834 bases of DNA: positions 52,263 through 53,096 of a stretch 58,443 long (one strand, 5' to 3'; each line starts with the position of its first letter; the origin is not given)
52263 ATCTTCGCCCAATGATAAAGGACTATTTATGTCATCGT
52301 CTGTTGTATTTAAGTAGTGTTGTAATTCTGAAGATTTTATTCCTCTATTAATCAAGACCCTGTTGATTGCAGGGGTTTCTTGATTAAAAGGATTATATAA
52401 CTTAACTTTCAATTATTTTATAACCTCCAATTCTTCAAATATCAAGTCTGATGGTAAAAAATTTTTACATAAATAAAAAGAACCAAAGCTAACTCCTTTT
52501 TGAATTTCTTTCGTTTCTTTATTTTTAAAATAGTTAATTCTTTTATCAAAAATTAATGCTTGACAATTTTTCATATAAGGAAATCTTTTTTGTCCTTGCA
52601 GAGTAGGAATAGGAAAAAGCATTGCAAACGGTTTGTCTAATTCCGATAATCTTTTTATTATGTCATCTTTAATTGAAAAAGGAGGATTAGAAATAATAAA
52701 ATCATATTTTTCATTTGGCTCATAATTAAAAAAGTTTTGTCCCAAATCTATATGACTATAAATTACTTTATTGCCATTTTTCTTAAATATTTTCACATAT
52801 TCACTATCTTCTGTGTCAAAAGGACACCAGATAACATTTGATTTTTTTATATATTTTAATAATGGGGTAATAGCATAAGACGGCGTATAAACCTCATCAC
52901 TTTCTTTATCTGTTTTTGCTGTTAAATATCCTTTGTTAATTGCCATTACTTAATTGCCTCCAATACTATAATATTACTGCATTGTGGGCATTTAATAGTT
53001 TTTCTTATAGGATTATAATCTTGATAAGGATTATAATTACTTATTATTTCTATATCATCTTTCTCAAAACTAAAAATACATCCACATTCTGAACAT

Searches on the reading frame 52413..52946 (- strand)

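Call 80: search_protein_families(library=pfam, proteins=[window:52413-52946:-], max_evalue=0.001)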
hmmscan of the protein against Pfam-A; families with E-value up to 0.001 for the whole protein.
window:52413-52946:- (177 aa): 1 family
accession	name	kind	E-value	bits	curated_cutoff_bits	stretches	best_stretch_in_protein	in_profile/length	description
PF13651.11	EcoRI_methylase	-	0.00054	19.8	26.4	0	80-129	138-187/345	Adenine-specific methyltransferase EcoRI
